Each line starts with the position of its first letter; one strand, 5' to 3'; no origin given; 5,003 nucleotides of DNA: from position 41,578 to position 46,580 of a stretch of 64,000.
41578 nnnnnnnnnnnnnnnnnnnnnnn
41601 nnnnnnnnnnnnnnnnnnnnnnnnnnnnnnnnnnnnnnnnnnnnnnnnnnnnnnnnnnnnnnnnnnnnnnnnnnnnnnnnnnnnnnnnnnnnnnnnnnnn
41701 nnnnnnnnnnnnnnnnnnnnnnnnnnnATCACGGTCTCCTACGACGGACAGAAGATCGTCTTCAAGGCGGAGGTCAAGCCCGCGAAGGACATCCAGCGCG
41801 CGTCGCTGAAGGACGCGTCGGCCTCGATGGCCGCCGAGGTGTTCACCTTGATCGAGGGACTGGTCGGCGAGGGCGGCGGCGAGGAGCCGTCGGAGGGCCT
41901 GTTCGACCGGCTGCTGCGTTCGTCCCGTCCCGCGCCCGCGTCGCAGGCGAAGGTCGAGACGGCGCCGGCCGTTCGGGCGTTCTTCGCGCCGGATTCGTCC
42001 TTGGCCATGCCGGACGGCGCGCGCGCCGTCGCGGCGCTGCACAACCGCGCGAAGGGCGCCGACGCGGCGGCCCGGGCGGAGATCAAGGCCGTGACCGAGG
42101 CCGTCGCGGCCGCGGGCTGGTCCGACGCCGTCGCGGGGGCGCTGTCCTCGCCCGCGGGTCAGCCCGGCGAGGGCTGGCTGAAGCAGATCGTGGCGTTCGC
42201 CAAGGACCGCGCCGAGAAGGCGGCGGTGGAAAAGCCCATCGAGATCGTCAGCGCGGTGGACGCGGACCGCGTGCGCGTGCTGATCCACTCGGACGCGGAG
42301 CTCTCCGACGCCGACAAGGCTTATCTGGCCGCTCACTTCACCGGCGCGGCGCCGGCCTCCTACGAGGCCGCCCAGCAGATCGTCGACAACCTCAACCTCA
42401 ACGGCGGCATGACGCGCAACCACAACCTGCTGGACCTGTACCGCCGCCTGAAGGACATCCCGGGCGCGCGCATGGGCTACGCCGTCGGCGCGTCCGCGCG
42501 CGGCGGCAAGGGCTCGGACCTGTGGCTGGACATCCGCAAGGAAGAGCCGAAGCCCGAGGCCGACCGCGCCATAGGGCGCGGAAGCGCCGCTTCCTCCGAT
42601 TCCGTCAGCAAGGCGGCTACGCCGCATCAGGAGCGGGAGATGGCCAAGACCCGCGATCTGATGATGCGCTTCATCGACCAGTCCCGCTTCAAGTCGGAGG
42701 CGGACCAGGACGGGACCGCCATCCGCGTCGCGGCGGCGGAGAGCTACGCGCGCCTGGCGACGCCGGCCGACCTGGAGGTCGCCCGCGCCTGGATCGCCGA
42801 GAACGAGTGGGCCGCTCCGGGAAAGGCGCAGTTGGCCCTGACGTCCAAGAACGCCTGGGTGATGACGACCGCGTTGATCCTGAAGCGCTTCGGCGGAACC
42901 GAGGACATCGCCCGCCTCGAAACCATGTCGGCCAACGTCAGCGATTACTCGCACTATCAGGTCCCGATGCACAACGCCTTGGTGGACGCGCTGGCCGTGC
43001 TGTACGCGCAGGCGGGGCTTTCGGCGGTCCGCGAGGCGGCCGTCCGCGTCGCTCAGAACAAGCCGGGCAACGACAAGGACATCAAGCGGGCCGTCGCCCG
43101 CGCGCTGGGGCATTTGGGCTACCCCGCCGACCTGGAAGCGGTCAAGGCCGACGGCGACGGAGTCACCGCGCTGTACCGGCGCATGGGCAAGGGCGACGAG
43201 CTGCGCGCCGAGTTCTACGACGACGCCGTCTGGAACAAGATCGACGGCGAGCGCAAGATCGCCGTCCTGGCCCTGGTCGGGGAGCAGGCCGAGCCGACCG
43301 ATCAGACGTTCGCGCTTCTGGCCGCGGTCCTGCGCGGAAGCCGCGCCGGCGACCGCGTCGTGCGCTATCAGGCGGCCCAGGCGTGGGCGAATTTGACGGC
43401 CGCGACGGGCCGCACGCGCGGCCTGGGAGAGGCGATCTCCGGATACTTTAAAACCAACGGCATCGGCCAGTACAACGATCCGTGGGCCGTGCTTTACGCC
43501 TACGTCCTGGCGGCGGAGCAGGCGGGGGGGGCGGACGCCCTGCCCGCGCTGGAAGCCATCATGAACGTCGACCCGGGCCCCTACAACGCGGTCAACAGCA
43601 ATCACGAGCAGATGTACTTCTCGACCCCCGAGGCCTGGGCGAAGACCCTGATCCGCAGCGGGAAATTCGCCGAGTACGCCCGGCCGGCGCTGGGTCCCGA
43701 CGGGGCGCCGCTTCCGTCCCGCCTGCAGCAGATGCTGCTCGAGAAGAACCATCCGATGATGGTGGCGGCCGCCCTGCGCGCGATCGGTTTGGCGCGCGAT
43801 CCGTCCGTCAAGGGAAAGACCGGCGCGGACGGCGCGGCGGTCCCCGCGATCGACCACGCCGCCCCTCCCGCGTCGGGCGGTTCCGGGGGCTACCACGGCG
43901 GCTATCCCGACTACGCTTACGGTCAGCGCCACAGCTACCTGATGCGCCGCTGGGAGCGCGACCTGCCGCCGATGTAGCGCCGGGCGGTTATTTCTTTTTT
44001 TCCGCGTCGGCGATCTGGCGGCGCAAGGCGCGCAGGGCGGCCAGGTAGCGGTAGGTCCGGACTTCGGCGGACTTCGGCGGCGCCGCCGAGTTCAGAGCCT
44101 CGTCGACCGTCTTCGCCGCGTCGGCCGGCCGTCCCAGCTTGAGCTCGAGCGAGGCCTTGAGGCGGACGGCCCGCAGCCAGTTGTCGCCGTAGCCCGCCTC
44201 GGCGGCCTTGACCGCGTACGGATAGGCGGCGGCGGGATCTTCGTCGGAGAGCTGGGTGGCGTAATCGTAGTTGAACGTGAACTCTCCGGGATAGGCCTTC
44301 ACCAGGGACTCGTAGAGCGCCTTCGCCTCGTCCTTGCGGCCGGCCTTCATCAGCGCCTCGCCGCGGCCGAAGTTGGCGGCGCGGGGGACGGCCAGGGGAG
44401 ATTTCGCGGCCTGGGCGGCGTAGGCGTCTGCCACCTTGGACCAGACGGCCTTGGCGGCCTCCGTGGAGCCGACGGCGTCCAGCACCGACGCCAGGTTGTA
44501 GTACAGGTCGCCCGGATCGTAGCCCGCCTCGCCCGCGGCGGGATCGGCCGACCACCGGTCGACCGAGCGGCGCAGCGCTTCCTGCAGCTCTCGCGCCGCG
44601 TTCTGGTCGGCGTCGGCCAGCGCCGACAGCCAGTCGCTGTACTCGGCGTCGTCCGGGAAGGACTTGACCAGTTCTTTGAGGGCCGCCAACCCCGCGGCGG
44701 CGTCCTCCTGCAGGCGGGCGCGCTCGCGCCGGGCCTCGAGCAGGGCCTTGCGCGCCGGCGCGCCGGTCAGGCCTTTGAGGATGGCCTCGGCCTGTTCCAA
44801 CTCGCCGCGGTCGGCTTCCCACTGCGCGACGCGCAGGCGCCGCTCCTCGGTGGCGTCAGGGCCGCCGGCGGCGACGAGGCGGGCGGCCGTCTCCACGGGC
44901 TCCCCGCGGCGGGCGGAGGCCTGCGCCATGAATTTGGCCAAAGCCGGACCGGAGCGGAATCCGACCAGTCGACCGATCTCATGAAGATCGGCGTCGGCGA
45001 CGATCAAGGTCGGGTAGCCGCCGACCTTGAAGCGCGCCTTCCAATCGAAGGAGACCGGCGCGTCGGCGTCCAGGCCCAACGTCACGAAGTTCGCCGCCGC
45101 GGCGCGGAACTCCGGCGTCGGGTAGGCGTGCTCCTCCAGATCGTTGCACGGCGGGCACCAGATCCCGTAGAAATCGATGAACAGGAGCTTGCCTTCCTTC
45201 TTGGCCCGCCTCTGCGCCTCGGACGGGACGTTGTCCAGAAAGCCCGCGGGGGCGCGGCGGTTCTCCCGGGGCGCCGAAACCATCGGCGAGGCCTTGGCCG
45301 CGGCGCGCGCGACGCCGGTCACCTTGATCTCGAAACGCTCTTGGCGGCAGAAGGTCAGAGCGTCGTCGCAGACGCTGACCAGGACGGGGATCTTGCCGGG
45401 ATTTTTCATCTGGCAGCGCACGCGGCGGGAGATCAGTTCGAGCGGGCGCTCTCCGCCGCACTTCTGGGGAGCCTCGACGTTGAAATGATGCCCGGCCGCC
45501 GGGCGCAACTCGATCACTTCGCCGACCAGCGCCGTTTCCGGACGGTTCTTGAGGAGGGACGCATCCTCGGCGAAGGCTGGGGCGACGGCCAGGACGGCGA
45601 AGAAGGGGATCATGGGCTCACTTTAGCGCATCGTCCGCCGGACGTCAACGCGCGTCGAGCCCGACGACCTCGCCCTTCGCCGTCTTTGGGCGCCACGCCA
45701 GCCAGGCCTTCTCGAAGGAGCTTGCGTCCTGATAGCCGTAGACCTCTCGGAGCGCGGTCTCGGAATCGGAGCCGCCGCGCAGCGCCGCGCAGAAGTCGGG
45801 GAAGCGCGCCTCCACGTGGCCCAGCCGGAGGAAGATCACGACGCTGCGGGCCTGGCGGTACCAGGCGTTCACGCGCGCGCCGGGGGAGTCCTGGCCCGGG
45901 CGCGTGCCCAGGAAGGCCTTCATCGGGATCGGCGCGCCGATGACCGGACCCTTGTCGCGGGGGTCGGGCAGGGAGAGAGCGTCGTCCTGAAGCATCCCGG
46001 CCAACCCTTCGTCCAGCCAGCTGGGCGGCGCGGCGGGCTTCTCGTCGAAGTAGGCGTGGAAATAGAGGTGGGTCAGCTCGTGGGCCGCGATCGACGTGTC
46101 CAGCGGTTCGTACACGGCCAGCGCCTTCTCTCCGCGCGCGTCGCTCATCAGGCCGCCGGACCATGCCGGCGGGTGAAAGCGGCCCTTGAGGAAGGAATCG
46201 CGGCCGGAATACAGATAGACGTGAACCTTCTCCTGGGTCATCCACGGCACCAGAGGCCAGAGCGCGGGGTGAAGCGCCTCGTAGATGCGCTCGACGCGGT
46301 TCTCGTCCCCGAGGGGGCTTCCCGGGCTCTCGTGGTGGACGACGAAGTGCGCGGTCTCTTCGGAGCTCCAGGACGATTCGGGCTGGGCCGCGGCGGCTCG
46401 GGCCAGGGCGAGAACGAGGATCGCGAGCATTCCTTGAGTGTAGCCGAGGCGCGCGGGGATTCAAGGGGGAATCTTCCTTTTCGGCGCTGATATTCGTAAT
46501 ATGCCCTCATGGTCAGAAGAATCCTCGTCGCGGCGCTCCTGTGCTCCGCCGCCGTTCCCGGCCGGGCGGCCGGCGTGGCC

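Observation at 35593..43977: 2808-aa single ORF fusing a site-2-protease (M50) membrane domain to a ClpB/ClpA-like double AAA+ unfoldase and HEAT-like repeats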

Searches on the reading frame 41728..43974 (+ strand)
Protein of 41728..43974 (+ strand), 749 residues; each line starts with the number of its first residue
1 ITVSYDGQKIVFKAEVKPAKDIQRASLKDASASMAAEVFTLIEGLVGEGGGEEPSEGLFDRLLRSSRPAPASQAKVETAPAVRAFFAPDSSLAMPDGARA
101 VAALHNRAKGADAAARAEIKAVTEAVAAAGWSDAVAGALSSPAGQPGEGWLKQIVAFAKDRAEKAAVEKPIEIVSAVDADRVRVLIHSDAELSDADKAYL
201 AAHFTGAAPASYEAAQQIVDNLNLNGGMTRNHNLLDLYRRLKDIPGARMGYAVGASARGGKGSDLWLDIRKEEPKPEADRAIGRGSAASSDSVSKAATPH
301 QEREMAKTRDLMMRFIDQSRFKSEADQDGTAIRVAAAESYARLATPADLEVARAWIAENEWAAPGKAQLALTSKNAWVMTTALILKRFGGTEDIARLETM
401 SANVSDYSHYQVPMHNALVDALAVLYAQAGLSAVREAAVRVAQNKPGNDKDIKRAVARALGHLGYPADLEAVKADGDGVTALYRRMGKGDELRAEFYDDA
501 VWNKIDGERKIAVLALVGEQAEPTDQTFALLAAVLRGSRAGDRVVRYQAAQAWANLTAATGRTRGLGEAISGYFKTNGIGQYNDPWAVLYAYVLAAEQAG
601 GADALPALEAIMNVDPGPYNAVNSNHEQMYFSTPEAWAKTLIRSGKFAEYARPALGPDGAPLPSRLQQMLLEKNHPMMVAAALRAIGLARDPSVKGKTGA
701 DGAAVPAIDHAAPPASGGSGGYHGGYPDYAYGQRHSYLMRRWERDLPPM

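Call 24: search_protein_families(library=pfam, proteins=[window:41731-43974:+], max_evalue=1)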
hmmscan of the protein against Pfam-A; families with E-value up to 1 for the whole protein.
window:41731-43974:+ (748 aa): 1 family
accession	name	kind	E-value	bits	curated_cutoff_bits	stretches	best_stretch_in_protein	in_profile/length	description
PF13646.12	HEAT_2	-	0.005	17.5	27.7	1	420-472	23-68/88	HEAT repeats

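Call 42: search_protein_families(library=ncbifam, proteins=[window:41731-43974:+], max_evalue=0.1)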
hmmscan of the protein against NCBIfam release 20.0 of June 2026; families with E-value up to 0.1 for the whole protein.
window:41731-43974:+ (748 aa): 0 families

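Call 53: search_protein_representatives(protein=window:41728-43974:+)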
Query: 749 residues. Proteins with E-value up to 0.001 (for the whole library): 41; up to 1e-10: 33; up to 1e-30: 19. The best 41 are listed.
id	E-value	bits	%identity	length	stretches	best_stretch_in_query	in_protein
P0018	3.1e-194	663.9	53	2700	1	3-700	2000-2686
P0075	2.6e-159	548.5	48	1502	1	1-683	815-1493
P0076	5.1e-159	547.5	47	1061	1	2-706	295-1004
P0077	1.8e-117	410.2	37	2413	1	2-732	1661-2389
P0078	4.2e-110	385.8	58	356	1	371-699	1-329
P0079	2.1e-107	376.9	38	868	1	2-705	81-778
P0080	1.2e-85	305.0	35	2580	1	17-707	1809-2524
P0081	3.1e-70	254.0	44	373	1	378-727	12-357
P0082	2.8e-64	234.3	37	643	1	3-484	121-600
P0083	1.1e-63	232.3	36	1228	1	20-683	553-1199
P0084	9.6e-57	209.4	51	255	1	486-727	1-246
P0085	2.0e-56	208.4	38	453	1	86-476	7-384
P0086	5.2e-50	187.2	39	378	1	3-353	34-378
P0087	1.8e-49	185.4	47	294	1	462-708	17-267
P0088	4.7e-44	167.5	34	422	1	352-738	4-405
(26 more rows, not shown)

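Call 60: predict_structure(alignment_id=A2)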
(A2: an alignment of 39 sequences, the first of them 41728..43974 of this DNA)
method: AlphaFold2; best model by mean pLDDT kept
length: 749 residues; sequences in the alignment: 39
mean_pLDDT: 84.8   pTM: 0.63
mean pLDDT of the five models: 84.8, 84.5, 82.8, 82.6, 81.6
residues with pLDDT >= 90: 479; 70-90: 139; 50-70: 65; < 50: 66
segments of 3 or more residues with pLDDT < 50: 18-27, 70-82, 276-292, 717-735
pLDDT, mean of each block of 10 residues (from residue 1): 67 62 46 73 62 70 64 32 76 93 94 94 94 91 84 96 94 96 97 91 89 89 61 93 92 92 96 53 39 65 94 94 85 96 96 98 94 95 97 97 90 95 96 94 84 97 93 95 93 97 96 97 95 93 93 96 96 93 90 96 96 81 84 96 94 91 95 92 97 75 90 56 39 49 51
secondary structure, 60 per line:
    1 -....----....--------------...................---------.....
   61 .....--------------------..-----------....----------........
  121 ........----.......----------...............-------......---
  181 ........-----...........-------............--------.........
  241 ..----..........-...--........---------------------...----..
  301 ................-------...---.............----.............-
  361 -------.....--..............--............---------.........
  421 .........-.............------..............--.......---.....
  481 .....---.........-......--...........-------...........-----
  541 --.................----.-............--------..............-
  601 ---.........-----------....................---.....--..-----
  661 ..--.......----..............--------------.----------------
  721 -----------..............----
elements in order (helices of 4 or more, strands of 3 or more residues): E2-5 E10-13 H28-46 H56-65 E99-102 H113-128 H133-139 H150-164 E172-177 E181-188 H194-204 H212-223 H232-242 E247-253 E263-270 H299-316 H330-342 H347-359 H368-372 H375-388 H391-402 H412-429 H431-443 H450-463 H466-472 H476-485 H489-497 H499-504 H507-517 H525-535 H543-559 H566-577 H586-599 H604-612 H624-643 H647-651 H665-671 H676-689 H732-745

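Call 62: fold_search(model_id=the predicted structure, library=pdb)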
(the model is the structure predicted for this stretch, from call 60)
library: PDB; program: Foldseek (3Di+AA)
matches with E <= 10: 586; with E <= 0.001: 0
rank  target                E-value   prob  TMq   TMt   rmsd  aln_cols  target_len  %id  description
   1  9heu_U                2.9e-02  1.00  0.29  0.26  10.2       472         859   14  Co-chaperone Bag1-bound human 26S proteasome in SBAG1 state (released 2025-12-31)
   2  7qo5_N                5.8e-02  1.00  0.31  0.28  10.4       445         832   12  26S proteasome Rpt1-RK -Ubp6-UbVS complex in the si state (released 2022-03-16)
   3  9u4m_U                5.8e-02  1.00  0.27  0.25  11.5       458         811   13  Focused refinement of 19S in the substrate-engaged human 26S proteasome bound to midnolin with RPT6 at top of spiral s (released 2026-03-25)
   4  8amz_N                8.0e-02  1.00  0.31  0.29   8.8       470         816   12  Spinach 19S proteasome (released 2022-08-24)
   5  9e8o_U                9.3e-02  1.00  0.30  0.28   8.1       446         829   14  Nub1/Fat10-processing human 26S proteasome bound to Txnl1 with Rpt2 at top of spiral staircase and partially unfolded  (released 2024-12-04)
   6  9e8l_U                1.1e-01  1.00  0.30  0.28   9.9       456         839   14  Nub1/Fat10-processing human 26S proteasome bound to Txnl1 with Rpt4 at top of spiral staircase (released 2024-12-04)
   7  7onb_C                1.1e-01  0.60  0.15  0.14  20.1       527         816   13  Structure of the U2 5' module of the A3'-SSA complex (released 2021-08-04)
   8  9nkg_U                1.2e-01  1.00  0.31  0.29   8.1       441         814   14  Structure of substrate engaged MIDN-bound human 26S proteasome, EB-MIDN (Composite map) (released 2025-05-07)
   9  9ijj_AA               1.2e-01  0.72  0.15  0.22  20.7       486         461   11  In situ structure of the central apparatus in mouse sperm axoneme. (released 2025-06-04)
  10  6y5q_u                1.3e-01  0.87  0.17  0.15  14.6       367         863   14  human 17S U2 snRNP (released 2020-06-17)
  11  5b6g_A                1.3e-01  0.47  0.12  0.21  20.8       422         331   10  Protein-protein interaction (released 2017-05-31)
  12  8usb_U                1.4e-01  0.99  0.32  0.29   9.7       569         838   13  Non-substrate-engaged human 26S proteasome with Nub1/FAT10 bound to Rpn1 (released 2024-11-06)
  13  6epc_N                1.5e-01  0.99  0.30  0.26   9.1       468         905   14  Ground state 26S proteasome (GS2) (released 2018-02-07)
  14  7unk_A                1.7e-01  0.47  0.15  0.12  20.1       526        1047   13  Structure of Importin-4 bound to the H3-H4-ASF1 histone-histone chaperone complex (released 2022-09-21)
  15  9cgc_N                1.9e-01  0.96  0.27  0.24   9.5       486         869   10  Yeast 26S proteasome non-substrate-engaged (S1 state) (released 2025-07-09)
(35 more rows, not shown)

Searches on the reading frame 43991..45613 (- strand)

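Call 24: search_protein_families(library=pfam, proteins=[window:43991-45613:-], max_evalue=1)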
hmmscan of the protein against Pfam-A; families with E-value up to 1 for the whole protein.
window:43991-45613:- (541 aa): 13 families
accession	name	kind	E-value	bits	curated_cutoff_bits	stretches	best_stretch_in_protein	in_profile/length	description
PF13098.12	Thioredoxin_2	-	2.4e-07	31.5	27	1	137-227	1-102/104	Thioredoxin-like domain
PF13899.12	Thioredoxin_7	-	2.9e-07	30.9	27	1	132-185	8-62/83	Thioredoxin-like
PF00085.26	Thioredoxin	-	2.4e-06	28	23.5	1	137-230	14-102/103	Thioredoxin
PF13174.12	TPR_6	-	2.7e-06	28.1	26.3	1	413-442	2-31/33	Tetratricopeptide repeat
PF13428.12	TPR_14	-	1.5e-05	25.6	23.5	2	414-452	4-42/44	Tetratricopeptide repeat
PF13181.12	TPR_8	-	0.00047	20.6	25.7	1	414-442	4-32/34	Tetratricopeptide repeat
PF22860.2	DUF7017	-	0.00058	20.3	27.5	1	417-505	7-96/141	Domain of unknown function (DUF7017)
PF13432.12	TPR_16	-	0.00079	20.3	32.7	3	373-444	2-64/65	Tetratricopeptide repeat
PF07719.23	TPR_2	-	0.0022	18.4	27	1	413-443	3-33/34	Tetratricopeptide repeat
PF14559.12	TPR_19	-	0.0024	18.6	25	1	413-443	27-57/68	Tetratricopeptide repeat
PF08534.16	Redoxin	-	0.0042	17.3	26.6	1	134-218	22-103/148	Redoxin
PF12583.14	TPPII_C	-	0.011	16.7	27.7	1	423-465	28-69/69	Tripeptidyl peptidase II, C-terminal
PF00515.34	TPR_1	-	0.025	14.8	27.8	0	415-435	5-25/34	Tetratricopeptide repeat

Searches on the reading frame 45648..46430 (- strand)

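Call 24: search_protein_families(library=pfam, proteins=[window:45648-46430:-], max_evalue=1)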
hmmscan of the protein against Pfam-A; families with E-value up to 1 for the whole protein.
window:45648-46430:- (261 aa): 1 family
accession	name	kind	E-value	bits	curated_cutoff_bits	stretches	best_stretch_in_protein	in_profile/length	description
PF13485.12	Peptidase_MA_2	-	1.7e-07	31.7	32.4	1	66-246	18-198/201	Peptidase MA superfamily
